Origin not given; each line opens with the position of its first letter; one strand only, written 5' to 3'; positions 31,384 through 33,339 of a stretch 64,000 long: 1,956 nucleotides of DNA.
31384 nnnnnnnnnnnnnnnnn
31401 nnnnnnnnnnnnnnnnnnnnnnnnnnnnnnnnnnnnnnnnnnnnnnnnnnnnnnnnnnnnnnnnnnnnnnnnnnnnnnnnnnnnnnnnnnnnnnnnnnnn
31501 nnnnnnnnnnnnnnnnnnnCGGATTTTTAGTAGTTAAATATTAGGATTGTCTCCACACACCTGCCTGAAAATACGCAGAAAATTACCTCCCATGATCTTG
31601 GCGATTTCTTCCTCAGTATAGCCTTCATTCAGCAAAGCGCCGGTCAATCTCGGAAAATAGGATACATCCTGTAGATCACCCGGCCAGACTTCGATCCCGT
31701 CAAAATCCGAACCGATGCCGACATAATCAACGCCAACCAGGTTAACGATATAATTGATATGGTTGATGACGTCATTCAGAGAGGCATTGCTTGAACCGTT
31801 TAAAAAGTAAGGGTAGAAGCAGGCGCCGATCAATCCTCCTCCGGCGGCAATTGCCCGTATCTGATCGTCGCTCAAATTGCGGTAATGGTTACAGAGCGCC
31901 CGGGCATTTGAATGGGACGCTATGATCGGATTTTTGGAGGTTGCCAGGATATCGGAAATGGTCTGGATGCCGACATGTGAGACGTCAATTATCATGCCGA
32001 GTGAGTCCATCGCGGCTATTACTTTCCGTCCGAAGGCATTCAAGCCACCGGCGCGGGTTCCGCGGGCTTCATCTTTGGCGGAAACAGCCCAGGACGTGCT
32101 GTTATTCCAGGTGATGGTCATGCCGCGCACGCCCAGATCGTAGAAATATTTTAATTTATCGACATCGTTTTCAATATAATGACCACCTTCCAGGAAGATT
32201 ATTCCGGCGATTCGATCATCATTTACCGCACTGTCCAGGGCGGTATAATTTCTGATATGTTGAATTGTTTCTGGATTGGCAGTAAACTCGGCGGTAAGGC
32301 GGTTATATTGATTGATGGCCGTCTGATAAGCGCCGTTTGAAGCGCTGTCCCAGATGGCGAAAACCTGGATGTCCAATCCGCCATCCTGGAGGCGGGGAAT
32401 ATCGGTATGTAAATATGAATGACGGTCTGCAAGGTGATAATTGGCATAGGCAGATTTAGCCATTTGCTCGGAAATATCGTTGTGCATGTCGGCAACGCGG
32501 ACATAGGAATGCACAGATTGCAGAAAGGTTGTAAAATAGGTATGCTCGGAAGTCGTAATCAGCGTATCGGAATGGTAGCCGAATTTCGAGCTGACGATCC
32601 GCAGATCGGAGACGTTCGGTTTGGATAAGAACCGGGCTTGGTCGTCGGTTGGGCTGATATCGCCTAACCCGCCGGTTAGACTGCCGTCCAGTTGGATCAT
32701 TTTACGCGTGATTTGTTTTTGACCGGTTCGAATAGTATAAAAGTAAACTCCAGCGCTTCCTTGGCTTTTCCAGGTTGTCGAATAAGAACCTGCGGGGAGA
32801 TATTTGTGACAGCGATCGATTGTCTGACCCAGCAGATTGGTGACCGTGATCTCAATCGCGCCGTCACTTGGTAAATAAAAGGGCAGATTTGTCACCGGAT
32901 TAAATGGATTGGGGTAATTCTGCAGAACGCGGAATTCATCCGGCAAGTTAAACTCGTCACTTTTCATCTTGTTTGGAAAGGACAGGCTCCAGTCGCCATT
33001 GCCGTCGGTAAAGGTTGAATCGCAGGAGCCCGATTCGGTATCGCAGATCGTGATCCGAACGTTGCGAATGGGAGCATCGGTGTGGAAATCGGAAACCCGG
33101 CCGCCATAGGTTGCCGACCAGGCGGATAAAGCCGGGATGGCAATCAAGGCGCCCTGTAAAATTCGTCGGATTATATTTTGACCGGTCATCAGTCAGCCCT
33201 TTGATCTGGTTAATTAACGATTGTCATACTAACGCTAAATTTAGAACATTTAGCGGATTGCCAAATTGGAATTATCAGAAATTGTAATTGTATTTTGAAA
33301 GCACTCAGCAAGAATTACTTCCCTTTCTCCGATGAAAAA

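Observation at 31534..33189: M19 membrane dipeptidase carrying a T9SS-CTD-like domain in front of, not after, the catalytic domain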

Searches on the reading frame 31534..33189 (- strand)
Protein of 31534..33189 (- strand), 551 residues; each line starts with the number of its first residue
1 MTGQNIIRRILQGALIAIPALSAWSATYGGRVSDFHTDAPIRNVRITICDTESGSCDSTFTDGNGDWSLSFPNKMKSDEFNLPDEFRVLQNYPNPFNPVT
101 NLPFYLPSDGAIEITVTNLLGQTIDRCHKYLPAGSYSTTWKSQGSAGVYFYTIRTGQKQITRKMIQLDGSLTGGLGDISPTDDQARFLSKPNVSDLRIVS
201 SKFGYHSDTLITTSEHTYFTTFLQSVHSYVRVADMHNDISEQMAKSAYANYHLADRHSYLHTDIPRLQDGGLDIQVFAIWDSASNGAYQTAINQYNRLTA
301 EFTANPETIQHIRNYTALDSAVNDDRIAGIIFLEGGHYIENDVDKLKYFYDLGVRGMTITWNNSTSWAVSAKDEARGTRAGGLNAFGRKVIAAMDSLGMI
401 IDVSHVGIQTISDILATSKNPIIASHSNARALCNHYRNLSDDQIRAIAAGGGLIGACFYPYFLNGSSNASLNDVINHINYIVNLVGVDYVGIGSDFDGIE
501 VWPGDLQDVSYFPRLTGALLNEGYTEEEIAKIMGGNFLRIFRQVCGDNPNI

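Call 3: search_protein_families(library=pfam, proteins=[window:31534-33189:-], max_evalue=1)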
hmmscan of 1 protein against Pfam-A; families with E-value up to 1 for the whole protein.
window:31534-33189:- (551 aa): 4 families
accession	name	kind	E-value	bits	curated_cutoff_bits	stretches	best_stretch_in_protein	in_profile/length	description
PF01244.27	Peptidase_M19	-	7e-101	338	26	1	228-543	4-319/319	Membrane dipeptidase (Peptidase family M19)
PF18962.6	Por_Secre_tail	-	8.1e-07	29.7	27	1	92-165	2-74/75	Secretion system C-terminal sorting domain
PF13620.12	CarboxypepD_reg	-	3.9e-05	24.4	32.3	1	30-70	4-43/82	Carboxypeptidase regulatory-like domain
PF13715.12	CarbopepD_reg_2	-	0.18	12.3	32.2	0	30-72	3-42/88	CarboxypepD_reg-like domain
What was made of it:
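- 32971..33114 (-): Residues 26-73: N-terminal half (4 strands) of a CarboxypepD_reg / transthyretin-like sandwich. PF13620 matches profile positions 4-43 only (call 3).
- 31555..32511 (-): Residues 227-545: Peptidase M19 TIM-barrel with HND, EGGH, DVSH, SHS, RN and GSDFDG motifs; near-invariant Cys545 in the C-terminal QVCG. PF01244 338 bits (call 3).
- On Peptidase M19 (membrane/renal dipeptidase): 338 bits against a cutoff of 26, profile positions 4-319 of 319 (call 3)
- On CarboxypepD_reg (PF13620): Native protein: profile positions 4-43 only, 24.4 bits, below 32.3 (call 3)
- On FlgD Ig-like domain (PF13860): No hit at E<=1 for the window protein (call 3).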

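Call 4: search_protein_families(library=ncbifam, proteins=[window:31534-33189:-], max_evalue=1)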
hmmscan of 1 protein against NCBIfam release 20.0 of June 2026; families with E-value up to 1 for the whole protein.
window:31534-33189:- (551 aa): 3 families
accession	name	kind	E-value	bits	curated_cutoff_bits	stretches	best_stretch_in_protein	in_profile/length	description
TIGR04183.1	Por_Secre_tail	domain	1.7e-10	40.7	23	1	92-165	2-70/72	T9SS type A sorting domain-containing protein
NF052323.1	T9SSA_dep_M6i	equivalog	5.2e-05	21.4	600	1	90-166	959-1038/1043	T9SS-dependent M6-like inactivated metalloprotease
NF010714.0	PRK14116.1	equivalog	0.15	11.5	401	1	409-447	165-204/229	2,3-diphosphoglycerate-dependent phosphoglycerate mutase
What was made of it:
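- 32689..32937 (-): Residues 85-167: complete T9SS type A CTD-type beta-sandwich (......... ... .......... ... TRKMIQL) with near-invariant K163. TIGR04183 40.7 bits and PF18962 29.7 bits (calls 3, 4).
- On T9SS type A sorting domain (TIGR04183 / PF18962): TIGR04183 40.7 bits (cutoff 23) and PF18962 29.7 bits (cutoff 27), residues 92-165 (calls 3, 4)
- TIGR04183 and PF18962 are above cutoff at 92-165 (calls 3, 4).
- Tried and rejected: TIGR04183 and PF18962 are above cutoff and there is no FlgD_ig hit (calls 3, 4).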

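Call 6: find_homologous_proteins(query=window:31534-33189:-)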
Query window:31534-33189:- (551 aa): 5094 proteins with E <= 0.001 among 8000 candidates; the best 120 are listed.
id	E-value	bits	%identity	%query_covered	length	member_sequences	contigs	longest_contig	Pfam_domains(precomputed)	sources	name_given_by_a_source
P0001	0.0e+0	1236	100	97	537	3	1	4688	PF18962.8,PF01244.28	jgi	jgi:membrane dipeptidase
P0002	1.8e-242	824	69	96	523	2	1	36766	PF18962.8,PF01244.28,PF13620.13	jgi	-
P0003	3.3e-235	800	65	99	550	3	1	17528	PF18962.8,PF01244.28,PF13620.13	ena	-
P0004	7.8e-220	749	70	88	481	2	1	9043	PF18962.8,PF01244.28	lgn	-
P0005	1.7e-168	580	69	68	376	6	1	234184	PF01244.28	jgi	jgi:membrane dipeptidase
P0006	8.8e-162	558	52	95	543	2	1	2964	PF18962.8,PF01244.28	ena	-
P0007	4.8e-161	555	52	95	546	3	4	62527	PF18962.8,PF01244.28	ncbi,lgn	-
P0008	1.4e-160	554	50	95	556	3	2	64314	PF18962.8,PF01244.28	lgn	-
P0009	7.7e-160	551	49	95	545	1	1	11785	PF18962.8,PF01244.28,PF13620.13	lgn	-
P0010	8.0e-160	551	52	94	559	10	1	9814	PF18962.8,PF01244.28,PF13620.13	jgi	-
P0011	1.8e-159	550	51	96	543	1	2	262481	PF18962.8,PF01244.28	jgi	jgi:membrane dipeptidase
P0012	1.0e-158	548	50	97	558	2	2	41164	PF18962.8,PF01244.28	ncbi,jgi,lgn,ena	ncbi:MAG: membrane dipeptidase [Candidatus Neomarinimicrobiota bacterium]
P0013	1.3e-158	547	50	95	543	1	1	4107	PF18962.8,PF01244.28,PF13620.13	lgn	-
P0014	5.0e-158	545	50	96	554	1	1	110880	PF18962.8,PF01244.28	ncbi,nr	ncbi:MAG: membrane dipeptidase [Ignavibacteriaceae bacterium]|nr:membrane dipeptidase [Ignavibacteri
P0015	5.7e-158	545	50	97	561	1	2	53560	PF18962.8,PF01244.28,PF13620.13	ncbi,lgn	-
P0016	1.1e-157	544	50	95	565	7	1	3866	PF18962.8,PF01244.28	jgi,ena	-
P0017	3.2e-157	543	49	95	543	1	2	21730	PF18962.8,PF01244.28,PF13620.13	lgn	-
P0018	4.5e-157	542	49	95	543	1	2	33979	PF18962.8,PF01244.28,PF13620.13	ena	-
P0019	5.7e-157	542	49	95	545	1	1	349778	PF18962.8,PF01244.28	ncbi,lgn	-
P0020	1.0e-156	541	50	95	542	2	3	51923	PF18962.8,PF01244.28,PF13620.13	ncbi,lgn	-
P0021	1.8e-156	540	50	95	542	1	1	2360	PF18962.8,PF01244.28,PF13620.13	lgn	-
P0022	1.8e-156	540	50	96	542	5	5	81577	PF18962.8,PF01244.28,PF13620.13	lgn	-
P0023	2.1e-156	540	50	97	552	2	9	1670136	PF18962.8,PF01244.28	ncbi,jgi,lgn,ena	-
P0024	3.1e-156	539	51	95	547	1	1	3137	PF18962.8,PF01244.28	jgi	jgi:membrane dipeptidase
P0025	5.3e-156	539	49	95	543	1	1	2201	PF18962.8,PF01244.28,PF13620.13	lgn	-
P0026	6.1e-156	538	50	95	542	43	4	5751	PF18962.8,PF01244.28,PF13620.13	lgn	-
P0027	9.8e-156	538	49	95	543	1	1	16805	PF18962.8,PF01244.28,PF13620.13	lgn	-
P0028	1.0e-155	538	49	95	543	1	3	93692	PF18962.8,PF01244.28,PF13620.13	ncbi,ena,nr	ncbi:MAG TPA: membrane dipeptidase [Ignavibacteriaceae bacterium]|nr:membrane dipeptidase [Ignavibac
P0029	1.1e-155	538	49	95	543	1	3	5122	PF18962.8,PF01244.28,PF13620.13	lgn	-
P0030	1.4e-155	537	49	95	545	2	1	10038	PF18962.8,PF01244.28,PF13620.13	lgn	-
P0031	1.8e-155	537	49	95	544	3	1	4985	PF18962.8,PF01244.28,PF13620.13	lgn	-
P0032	1.8e-155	537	47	97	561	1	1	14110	PF18962.8,PF01244.28,PF13620.13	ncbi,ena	-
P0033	2.4e-155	536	49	98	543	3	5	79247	PF18962.8,PF01244.28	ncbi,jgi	jgi:membrane dipeptidase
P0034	3.1e-155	536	50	94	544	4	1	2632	PF18962.8,PF01244.28,PF13620.13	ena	-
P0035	3.4e-155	536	50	98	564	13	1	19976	PF18962.8,PF01244.28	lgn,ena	-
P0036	4.1e-155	536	49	95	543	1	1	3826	PF18962.8,PF01244.28,PF13620.13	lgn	-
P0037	7.1e-155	535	49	98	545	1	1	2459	PF18962.8,PF01244.28,PF13620.13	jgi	jgi:membrane dipeptidase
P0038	1.2e-154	534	50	94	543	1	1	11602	PF18962.8,PF01244.28,PF13620.13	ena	-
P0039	1.4e-154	534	50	96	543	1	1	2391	PF18962.8,PF01244.28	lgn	-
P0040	1.6e-154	534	50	96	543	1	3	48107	PF18962.8,PF01244.28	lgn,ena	-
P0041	1.7e-154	534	50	96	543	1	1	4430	PF18962.8,PF01244.28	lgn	-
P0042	2.0e-154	533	50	96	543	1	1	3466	PF18962.8,PF01244.28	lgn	-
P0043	2.0e-154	533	49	97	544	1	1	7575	PF18962.8,PF01244.28,PF13620.13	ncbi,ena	-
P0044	2.6e-154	533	49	95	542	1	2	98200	PF18962.8,PF01244.28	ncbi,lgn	-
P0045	2.6e-154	533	48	97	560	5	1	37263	PF18962.8,PF01244.28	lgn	-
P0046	3.5e-154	533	50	96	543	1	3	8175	PF18962.8,PF01244.28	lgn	-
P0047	4.1e-154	532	50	96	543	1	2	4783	PF18962.8,PF01244.28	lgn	-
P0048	4.7e-154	532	49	97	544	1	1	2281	PF18962.8,PF01244.28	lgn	-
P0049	4.7e-154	532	50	98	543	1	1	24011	PF18962.8,PF01244.28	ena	-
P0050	7.4e-154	532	52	95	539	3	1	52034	PF18962.8,PF01244.28,PF13620.13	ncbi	-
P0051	8.6e-154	531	50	96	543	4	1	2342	PF18962.8,PF01244.28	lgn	-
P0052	1.9e-153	530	49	95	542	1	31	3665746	PF18962.8,PF01244.28,PF13620.13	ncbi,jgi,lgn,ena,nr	ncbi:MAG: membrane dipeptidase [Ignavibacterium sp.]|jgi:membrane dipeptidase|nr:membrane dipeptidas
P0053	2.1e-153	530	51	94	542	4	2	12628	PF18962.8,PF01244.28,PF13620.13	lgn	-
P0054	4.2e-153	529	49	98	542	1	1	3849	PF18962.8,PF01244.28,PF13620.13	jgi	jgi:membrane dipeptidase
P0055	5.0e-153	529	50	95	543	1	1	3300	PF18962.8,PF01244.28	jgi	jgi:membrane dipeptidase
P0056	7.8e-153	528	47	95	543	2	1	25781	PF18962.8,PF01244.28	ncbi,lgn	-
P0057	8.2e-153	528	50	95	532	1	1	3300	PF18962.8,PF01244.28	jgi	jgi:membrane dipeptidase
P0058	8.3e-153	528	49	98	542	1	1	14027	PF18962.8,PF01244.28,PF13620.13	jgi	-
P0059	1.4e-152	527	48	97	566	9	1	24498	PF18962.8,PF01244.28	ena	-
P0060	1.4e-152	527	50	94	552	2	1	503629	PF18962.8,PF01244.28,PF13620.13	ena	-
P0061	1.5e-152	527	48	99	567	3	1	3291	PF18962.8,PF01244.28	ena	-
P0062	1.6e-152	527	49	98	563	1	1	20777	PF18962.8,PF01244.28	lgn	-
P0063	2.1e-152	527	50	95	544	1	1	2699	PF18962.8,PF01244.28,PF13620.13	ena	-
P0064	2.3e-152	527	49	98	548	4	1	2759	PF18962.8,PF01244.28,PF13620.13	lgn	-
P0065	2.7e-152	526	48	95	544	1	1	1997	PF18962.8,PF01244.28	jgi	jgi:membrane dipeptidase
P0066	3.9e-152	526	49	98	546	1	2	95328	PF18962.8,PF01244.28,PF13620.13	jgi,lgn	jgi:membrane dipeptidase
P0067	4.5e-152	526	50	95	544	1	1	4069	PF18962.8,PF01244.28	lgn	-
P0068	5.9e-152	525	49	96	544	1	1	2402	PF18962.8,PF01244.28,PF13620.13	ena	-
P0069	7.3e-152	525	49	95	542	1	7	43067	PF18962.8,PF01244.28,PF13620.13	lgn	-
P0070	7.4e-152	525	51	94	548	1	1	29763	PF18962.8,PF01244.28,PF13620.13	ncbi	-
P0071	1.0e-151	524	50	94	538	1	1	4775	PF18962.8,PF01244.28,PF13620.13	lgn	-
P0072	1.3e-151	524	50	95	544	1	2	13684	PF18962.8,PF01244.28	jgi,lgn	jgi:membrane dipeptidase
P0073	1.3e-151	524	50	94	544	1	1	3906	PF18962.8,PF01244.28,PF13620.13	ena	-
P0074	1.9e-151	524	50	95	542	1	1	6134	PF18962.8,PF01244.28,PF13620.13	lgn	-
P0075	2.2e-151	523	49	94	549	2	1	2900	PF18962.8,PF01244.28,PF13620.13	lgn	-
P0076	2.4e-151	523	48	98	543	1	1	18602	PF18962.8,PF01244.28,PF13620.13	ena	-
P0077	2.5e-151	523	50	95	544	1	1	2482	PF18962.8,PF01244.28,PF13620.13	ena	-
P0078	2.6e-151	523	48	97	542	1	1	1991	PF18962.8,PF01244.28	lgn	-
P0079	2.9e-151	523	53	85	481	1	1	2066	PF18962.8,PF01244.28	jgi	jgi:membrane dipeptidase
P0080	3.2e-151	523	49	97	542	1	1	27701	PF18962.8,PF01244.28,PF13620.13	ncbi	ncbi:MAG: membrane dipeptidase [Ignavibacterium sp.]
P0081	3.7e-151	523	50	95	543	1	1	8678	PF18962.8,PF01244.28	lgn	-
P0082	4.4e-151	522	50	94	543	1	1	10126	PF18962.8,PF01244.28,PF13620.13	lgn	-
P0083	4.5e-151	522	48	97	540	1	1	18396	PF18962.8,PF01244.28,PF13620.13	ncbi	-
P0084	5.9e-151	522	48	97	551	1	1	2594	PF18962.8,PF01244.28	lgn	-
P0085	6.1e-151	522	49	96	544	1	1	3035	PF18962.8,PF01244.28,PF13620.13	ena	-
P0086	6.5e-151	522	49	98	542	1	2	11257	PF18962.8,PF01244.28,PF13620.13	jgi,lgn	jgi:membrane dipeptidase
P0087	7.6e-151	522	50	94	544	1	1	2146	PF18962.8,PF01244.28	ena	-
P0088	8.8e-151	521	47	96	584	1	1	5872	PF18962.8,PF01244.28,PF13620.13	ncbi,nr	ncbi:T9SS type A sorting domain-containing protein [candidate division KSB1 bacterium]|nr:T9SS type 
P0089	9.9e-151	521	49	97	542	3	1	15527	PF18962.8,PF01244.28,PF13620.13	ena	-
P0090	1.0e-150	521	49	95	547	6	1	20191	PF01244.28,PF13620.13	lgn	-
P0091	1.2e-150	521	49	95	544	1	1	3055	PF18962.8,PF01244.28,PF13620.13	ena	-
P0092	1.2e-150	521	48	95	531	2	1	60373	PF18962.8,PF01244.28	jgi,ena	-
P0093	1.5e-150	521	49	96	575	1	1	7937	PF18962.8,PF01244.28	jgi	jgi:membrane dipeptidase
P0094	2.0e-150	520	48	98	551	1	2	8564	PF18962.8,PF01244.28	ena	-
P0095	2.0e-150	520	49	95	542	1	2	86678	PF18962.8,PF01244.28,PF13620.13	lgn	-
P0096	2.4e-150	520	48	98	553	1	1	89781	PF18962.8,PF01244.28,PF13620.13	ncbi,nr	ncbi:T9SS type A sorting domain-containing protein [candidate division KSB1 bacterium]|nr:T9SS type 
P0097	2.8e-150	520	47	98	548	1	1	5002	PF18962.8,PF01244.28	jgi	jgi:membrane dipeptidase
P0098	3.1e-150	520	50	95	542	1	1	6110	PF18962.8,PF01244.28,PF13620.13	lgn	-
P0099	4.7e-150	519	48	95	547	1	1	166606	PF18962.8,PF01244.28,PF13620.13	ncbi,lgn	ncbi:MAG: membrane dipeptidase [Candidatus Zhuqueibacterota bacterium]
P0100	4.9e-150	519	49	94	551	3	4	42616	PF18962.8,PF01244.28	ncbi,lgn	-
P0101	4.9e-150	519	48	97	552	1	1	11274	PF18962.8,PF01244.28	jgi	jgi:membrane dipeptidase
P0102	6.6e-150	518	48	94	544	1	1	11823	PF18962.8,PF01244.28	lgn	-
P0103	7.7e-150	518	49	96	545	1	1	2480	PF18962.8,PF01244.28,PF13620.13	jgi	-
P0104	8.3e-150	518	50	95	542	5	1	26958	PF18962.8,PF01244.28,PF13620.13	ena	-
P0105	8.8e-150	518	50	95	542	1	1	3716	PF18962.8,PF01244.28,PF13620.13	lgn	-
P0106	9.8e-150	518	48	98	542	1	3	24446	PF18962.8,PF01244.28,PF13620.13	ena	-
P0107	1.1e-149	518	48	95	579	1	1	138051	PF18962.8,PF01244.28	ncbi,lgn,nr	ncbi:MAG: membrane dipeptidase [Ignavibacteria bacterium]|nr:membrane dipeptidase [Ignavibacteria ba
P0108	1.3e-149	518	50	95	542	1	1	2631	PF18962.8,PF01244.28,PF13620.13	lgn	-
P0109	1.3e-149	518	48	95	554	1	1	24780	PF18962.8,PF01244.28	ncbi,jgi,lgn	-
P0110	1.7e-149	517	48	98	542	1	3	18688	PF18962.8,PF01244.28,PF13620.13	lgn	-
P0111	1.8e-149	517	49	96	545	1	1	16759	PF18962.8,PF01244.28,PF13620.13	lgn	-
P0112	2.0e-149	517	49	96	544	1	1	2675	PF18962.8,PF01244.28,PF13620.13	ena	-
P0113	2.2e-149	517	49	94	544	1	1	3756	PF18962.8,PF01244.28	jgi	jgi:membrane dipeptidase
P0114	2.3e-149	517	49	98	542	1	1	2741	PF18962.8,PF01244.28,PF13620.13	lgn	-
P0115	2.4e-149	517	50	95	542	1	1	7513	PF18962.8,PF01244.28,PF13620.13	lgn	-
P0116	2.4e-149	517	49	97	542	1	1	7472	PF18962.8,PF01244.28,PF13620.13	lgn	-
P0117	2.5e-149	517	48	96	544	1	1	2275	PF18962.8,PF01244.28,PF13620.13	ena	-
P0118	2.7e-149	516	48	94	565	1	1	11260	PF18962.8,PF01244.28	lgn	-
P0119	2.9e-149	516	50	95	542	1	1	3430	PF18962.8,PF01244.28,PF13620.13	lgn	-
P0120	3.5e-149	516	48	94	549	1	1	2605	PF18962.8,PF01244.28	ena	-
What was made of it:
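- More than 100 clusters keep one continuous ORF (call 6).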

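Call 16: find_related_loci(query=A1, collection=genome_contigs, flank=6000)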
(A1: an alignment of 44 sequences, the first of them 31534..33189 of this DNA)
Query A1 (551 aa) in genome_contigs; peptide patterns used: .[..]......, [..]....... (x = any residue, [..] = any of these).
599 stretches matched a pattern (row limit reached: there are more); 581 encode a relative of the query (tblastn E <= 1e-3); the best 80 are kept; 80 distinct loci.
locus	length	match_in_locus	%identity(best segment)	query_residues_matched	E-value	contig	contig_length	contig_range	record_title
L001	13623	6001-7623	43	7-545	3e-134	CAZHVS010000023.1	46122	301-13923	MAG TPA_asm: uncultured Ignavibacteriaceae bacterium isolate binchicken_co20_231 genome assembly, contig: NODE_1813_leng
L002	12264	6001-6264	49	81-167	3e-19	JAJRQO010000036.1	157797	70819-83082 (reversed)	MAG: Candidatus Zixiibacteriota bacterium isolate Dive100_bin10.64 k141_990413, whole genome shotgun sequence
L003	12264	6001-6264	43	82-167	2e-18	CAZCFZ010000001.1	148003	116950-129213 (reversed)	MAG TPA_asm: uncultured Ignavibacteriaceae bacterium isolate binchicken_co163_392 genome assembly, contig: NODE_67_lengt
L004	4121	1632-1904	43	82-165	3e-17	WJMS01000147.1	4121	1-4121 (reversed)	MAG: candidate division GN15 bacterium isolate Bin_052 k141_1517441, whole genome shotgun sequence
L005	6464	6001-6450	33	51-197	8e-17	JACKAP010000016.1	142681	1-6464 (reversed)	MAG: Calditrichia bacterium isolate HK-STAS-CALD-2 HK-STAS-CALD-2_16, whole genome shotgun sequence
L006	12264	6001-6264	45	83-168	4e-16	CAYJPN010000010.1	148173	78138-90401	MAG TPA_asm: uncultured Ignavibacteriaceae bacterium isolate ERP124720_co1_209 genome assembly, contig: NODE_142_length_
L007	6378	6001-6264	44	82-167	6e-16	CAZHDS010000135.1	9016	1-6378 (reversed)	MAG TPA_asm: uncultured Ignavibacteriales bacterium isolate binchicken_co86_98 genome assembly, contig: NODE_3225_length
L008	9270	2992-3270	41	82-167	7e-16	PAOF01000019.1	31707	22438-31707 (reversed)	MAG: Candidatus Neomarinimicrobiota bacterium isolate SAT222 205515, whole genome shotgun sequence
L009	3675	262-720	33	20-167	8e-16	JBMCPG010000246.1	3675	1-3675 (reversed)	MAG: Cyclonatronaceae bacterium isolate D1M07_33 NODE_27059_length_3675_cov_3.071547, whole genome shotgun sequence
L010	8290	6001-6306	39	66-165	2e-15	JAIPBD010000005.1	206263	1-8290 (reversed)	MAG: Melioribacteraceae bacterium isolate Tobar13m-G18 Tobar13m-C65, whole genome shotgun sequence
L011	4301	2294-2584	39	75-167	2e-15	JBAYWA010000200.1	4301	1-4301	MAG: Melioribacteraceae bacterium isolate SO_2016_LW3_72 scaffold36565_LW162_2016, whole genome shotgun sequence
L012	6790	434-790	36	60-167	2e-15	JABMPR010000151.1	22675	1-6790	MAG: bacterium isolate bin.398 k141_3142005, whole genome shotgun sequence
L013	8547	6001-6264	41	82-167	2e-15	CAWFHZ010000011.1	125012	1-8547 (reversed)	MAG: uncultured Ignavibacteria bacterium isolate MFD02416.bin.1.322 genome assembly, contig: contig_34988, whole genome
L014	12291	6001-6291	42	76-167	2e-15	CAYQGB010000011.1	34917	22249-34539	MAG TPA_asm: uncultured Calditrichaceae bacterium isolate SRP162660_co2_186 genome assembly, contig: NODE_222_length_349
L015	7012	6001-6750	42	82-165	2e-15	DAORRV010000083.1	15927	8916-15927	MAG TPA_asm: Ignavibacteria bacterium isolate AMR_MDS_5334 NODE_1627_length_15927_cov_7.440335, whole genome shotgun seq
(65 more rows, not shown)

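Call 19: find_encoding_contigs(protein=P0005, flank=4000, max_places=2)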
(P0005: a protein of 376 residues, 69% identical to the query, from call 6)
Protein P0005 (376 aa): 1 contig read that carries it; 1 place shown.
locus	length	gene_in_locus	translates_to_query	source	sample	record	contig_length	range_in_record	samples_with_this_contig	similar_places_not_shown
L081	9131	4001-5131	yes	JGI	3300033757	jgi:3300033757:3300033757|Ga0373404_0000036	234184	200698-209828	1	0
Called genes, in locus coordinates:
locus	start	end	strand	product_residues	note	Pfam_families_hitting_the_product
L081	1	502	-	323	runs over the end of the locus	PF01336:tRNA_anti-codon, PF07514:TraI_2 (weak), PF01966:HD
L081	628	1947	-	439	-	PF01488:Shikimate_DH (weak), PF03435:Sacchrp_dh_NADP, PF16653:Sacchrp_dh_C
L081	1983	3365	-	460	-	PF05222:AlaDh_PNT_N, PF01262:AlaDh_PNT_C (weak)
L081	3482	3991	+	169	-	PF13620:CarboxypepD_reg (weak), PF18962:Por_Secre_tail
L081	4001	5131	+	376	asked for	PF01244:Peptidase_M19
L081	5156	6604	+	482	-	PF00672:HAMP, PF00512:HisKA, PF02518:HATPase_c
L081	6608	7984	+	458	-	PF00072:Response_reg, PF00158:Sigma54_activat, PF14532:Sigma54_activ_2, PF07724:AAA_2 (weak), PF07728:AAA_5 (weak), PF25601:AAA_lid_14, PF02954:HTH_8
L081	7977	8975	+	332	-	-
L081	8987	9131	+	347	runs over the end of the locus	-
